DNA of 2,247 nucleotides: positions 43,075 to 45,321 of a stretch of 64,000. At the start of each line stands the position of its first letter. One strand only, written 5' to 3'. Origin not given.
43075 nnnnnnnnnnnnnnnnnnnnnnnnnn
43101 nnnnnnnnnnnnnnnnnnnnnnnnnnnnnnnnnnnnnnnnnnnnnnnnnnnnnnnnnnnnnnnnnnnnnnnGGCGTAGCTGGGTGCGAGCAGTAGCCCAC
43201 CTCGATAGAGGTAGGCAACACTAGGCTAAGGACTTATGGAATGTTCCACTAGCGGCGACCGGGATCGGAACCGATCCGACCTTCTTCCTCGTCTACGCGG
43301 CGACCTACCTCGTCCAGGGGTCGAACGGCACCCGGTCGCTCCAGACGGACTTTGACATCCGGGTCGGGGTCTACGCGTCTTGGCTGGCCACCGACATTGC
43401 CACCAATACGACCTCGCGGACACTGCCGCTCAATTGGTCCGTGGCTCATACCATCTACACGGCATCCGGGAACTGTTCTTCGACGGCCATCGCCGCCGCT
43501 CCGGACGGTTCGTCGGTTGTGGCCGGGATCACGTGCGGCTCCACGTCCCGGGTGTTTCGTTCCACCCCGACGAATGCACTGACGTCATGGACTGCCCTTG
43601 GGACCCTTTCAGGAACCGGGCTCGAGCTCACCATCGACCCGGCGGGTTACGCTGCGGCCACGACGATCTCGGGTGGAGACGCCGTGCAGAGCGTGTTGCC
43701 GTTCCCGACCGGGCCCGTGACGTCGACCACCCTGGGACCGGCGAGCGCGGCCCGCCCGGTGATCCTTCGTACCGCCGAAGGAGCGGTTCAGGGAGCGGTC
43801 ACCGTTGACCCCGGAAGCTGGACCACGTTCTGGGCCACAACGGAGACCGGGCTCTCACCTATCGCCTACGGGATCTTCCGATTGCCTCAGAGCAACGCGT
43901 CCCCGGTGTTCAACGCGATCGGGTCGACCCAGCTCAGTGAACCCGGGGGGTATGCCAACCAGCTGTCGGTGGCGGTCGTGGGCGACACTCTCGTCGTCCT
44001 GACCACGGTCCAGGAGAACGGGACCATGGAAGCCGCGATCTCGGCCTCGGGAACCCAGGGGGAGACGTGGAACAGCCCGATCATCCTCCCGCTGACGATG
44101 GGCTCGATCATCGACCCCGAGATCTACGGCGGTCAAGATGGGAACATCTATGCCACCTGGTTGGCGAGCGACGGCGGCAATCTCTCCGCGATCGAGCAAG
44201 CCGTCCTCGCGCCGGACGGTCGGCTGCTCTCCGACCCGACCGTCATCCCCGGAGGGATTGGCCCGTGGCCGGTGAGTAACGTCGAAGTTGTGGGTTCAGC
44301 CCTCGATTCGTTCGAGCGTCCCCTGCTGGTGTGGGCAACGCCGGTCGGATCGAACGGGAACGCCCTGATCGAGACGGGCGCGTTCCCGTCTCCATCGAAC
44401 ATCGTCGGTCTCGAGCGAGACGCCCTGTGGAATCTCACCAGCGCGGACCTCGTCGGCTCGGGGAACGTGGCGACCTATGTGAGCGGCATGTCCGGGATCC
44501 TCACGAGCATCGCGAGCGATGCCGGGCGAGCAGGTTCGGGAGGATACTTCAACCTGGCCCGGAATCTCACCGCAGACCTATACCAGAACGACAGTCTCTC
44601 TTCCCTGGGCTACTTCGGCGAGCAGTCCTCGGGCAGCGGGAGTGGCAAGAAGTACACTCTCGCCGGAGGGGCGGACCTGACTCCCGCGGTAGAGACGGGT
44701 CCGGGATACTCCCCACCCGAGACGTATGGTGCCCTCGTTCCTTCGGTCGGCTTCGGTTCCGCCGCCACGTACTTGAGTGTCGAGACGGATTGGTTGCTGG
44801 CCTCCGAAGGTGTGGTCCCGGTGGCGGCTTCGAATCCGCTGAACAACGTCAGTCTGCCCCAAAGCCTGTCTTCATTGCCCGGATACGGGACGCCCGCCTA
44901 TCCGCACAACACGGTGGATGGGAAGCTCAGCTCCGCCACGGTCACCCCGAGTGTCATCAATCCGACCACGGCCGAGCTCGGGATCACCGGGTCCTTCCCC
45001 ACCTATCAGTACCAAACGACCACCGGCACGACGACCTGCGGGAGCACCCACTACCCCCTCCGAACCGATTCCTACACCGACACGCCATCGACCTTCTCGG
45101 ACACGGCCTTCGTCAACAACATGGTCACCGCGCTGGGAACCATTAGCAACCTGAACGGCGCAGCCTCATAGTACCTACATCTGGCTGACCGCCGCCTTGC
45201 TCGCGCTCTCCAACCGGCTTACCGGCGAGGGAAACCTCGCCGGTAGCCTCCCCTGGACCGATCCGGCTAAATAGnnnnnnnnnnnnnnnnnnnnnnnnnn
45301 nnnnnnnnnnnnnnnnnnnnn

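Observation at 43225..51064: Giant sequon-dense surface proteins without signal peptides, next to mobile elements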

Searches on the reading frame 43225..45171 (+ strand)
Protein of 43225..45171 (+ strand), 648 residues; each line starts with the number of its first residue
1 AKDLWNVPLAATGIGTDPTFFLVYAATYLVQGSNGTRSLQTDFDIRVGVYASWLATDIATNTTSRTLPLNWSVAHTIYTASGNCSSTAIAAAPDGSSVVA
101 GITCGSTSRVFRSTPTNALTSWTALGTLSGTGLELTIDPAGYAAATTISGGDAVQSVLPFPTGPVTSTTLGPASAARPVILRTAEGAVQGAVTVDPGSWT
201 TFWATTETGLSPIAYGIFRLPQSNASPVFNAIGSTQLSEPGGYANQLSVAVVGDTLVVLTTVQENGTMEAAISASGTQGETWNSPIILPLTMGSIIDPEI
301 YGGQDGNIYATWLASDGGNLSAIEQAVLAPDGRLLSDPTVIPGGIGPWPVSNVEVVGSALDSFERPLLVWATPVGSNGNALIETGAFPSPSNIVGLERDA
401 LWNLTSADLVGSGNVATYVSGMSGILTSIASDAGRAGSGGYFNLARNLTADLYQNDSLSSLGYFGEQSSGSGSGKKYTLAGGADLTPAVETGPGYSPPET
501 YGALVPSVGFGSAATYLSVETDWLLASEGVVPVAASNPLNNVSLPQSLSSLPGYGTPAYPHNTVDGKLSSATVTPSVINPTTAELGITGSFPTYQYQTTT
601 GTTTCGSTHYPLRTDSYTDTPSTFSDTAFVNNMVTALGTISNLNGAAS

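Call 7: search_protein_families(library=pfam, proteins=[window:43225-45171:+], max_evalue=0.01)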
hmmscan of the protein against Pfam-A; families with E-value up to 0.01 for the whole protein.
window:43225-45171:+ (648 aa): 0 families

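Call 25: predict_structure(alignment_id=A1)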
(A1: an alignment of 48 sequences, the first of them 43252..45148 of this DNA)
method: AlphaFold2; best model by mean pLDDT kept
length: 632 residues; sequences in the alignment: 48
mean_pLDDT: 80.3   pTM: 0.77
mean pLDDT of the five models: 80.3, 78.1, 77.5, 75.9, 75.5
residues with pLDDT >= 90: 209; 70-90: 281; 50-70: 99; < 50: 43
segments of 3 or more residues with pLDDT < 50: 456-484, 622-632
pLDDT, mean of each block of 10 residues (from residue 1): 74 93 94 96 86 88 96 93 92 97 96 97 95 96 96 93 96 87 92 84 89 73 69 86 91 86 90 86 86 88 82 87 87 77 70 88 68 86 88 87 84 89 71 67 75 49 39 38 48 78 81 86 71 64 64 79 71 64 79 79 82 66 39 36
secondary structure, 60 per line:
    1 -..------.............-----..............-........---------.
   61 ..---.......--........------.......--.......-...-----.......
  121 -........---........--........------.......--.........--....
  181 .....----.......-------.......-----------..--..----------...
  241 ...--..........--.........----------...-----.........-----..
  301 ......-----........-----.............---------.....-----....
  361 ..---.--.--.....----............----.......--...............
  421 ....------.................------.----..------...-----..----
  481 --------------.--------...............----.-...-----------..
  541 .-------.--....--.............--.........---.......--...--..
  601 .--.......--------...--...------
elements in order: E10-22 E28-41 H43-50 E60-62 E66-72 E75-82 E89-95 E98-104 E114-120 E122-129 E133-140 E143-150 E157-163 E166-174 E177-185 E190-196 E204-210 E238-243 E246-255 E258-266 E277-279 E285-293 E299-306 E312-319 E325-337 E347-351 E357-362 E372-376 H381-392 H406-424 H431-447 E467-469 H504-518 E552-555 E558-570 E573-581 E585-591 E594-596 E599-601 E604-610 E619-621 E624-626

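Call 29: fold_search(model_id=the predicted structure, library=pdb)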
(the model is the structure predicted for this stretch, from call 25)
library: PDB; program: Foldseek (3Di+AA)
matches with E <= 10: 1107; with E <= 0.001: 313
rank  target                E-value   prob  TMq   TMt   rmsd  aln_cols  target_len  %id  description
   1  8q82_A                1.4e-07  1.00  0.34  0.60  11.8       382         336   12  Photorhabdus laumondii lectin PLL4 in complex with alpha-methyl-fucoside (released 2025-03-05)
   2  5c9o                  6.3e-07  1.00  0.35  0.58  10.1       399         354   11  Crystal structure of recombinant PLL lectin from Photorhabdus luminescens at 1.5 A resolution (released 2016-10-19)
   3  6t96                  8.7e-07  1.00  0.36  0.60   8.7       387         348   13  Photorhabdus laumondii subsp. laumondii lectin PLL3 (released 2019-12-25)
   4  3h6j                  1.0e-06  1.00  0.31  0.42   9.8       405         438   11  Crystal structure of a putative neuraminidase from Pseudomonas aeruginosa (released 2009-05-12)
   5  7lbu                  1.1e-06  1.00  0.28  0.43  10.8       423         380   12  Crystal structure of the Propionibacterium acnes surface sialidase (released 2021-12-08)
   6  7mhu_A                1.1e-06  1.00  0.27  0.41   8.0       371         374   13  Sialidase24 apo (released 2022-02-23)
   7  5mul                  1.4e-06  1.00  0.33  0.50   9.5       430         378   12  Glycoside Hydrolase BT3686 bound to Glucuronic Acid (released 2017-04-26)
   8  6qzh                  2.1e-06  1.00  0.28  0.24  16.9       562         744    8  Structure of the human CC Chemokine Receptor 7 in complex with the intracellular allosteric antagonist Cmp2105 and the i (released 2019-09-04)
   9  2w38                  2.5e-06  1.00  0.30  0.41  10.0       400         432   12  Crystal structure of the pseudaminidase from Pseudomonas aeruginosa (released 2008-12-23)
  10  8rbh_A                2.6e-06  1.00  0.28  0.53   9.1       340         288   12  Crystal structure of the kelch domain of human KLHL12 in complex with PEF1 peptide (released 2024-12-11)
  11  8axi_B                3.0e-06  1.00  0.28  0.30   7.8       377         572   13  Sialidases and Fucosidases of Akkermansia muciniphila are key for rapid growth on colonic mucin and nutrient sharing a (released 2023-03-01)
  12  9hjm_H                3.6e-06  1.00  0.25  0.35  11.3       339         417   15  Porphyromonas gingivalis BAM complex (released 2025-11-19)
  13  9y8k                  4.8e-06  1.00  0.28  0.53   8.5       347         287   11  Crystal structure of the Kelch domain of human KLHL12 with compound 7k (released 2026-04-08)
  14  8axs_B                4.8e-06  1.00  0.28  0.30   7.7       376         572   14  Sialidases and Fucosidases of Akkermansia muciniphila are key for rapid growth on colonic mucin and nutrient sharing a (released 2023-03-01)
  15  8hls_A                5.3e-06  1.00  0.29  0.31   7.9       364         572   13  Crystal structure of the sialidase Am1547 from A.muciniphila (released 2024-06-05)
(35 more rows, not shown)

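Call 38: search_protein_families(library=ncbifam, proteins=[window:43252-45147:+], max_evalue=0.01)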
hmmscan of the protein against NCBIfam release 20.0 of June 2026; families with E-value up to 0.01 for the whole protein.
window:43252-45147:+ (632 aa): 0 families
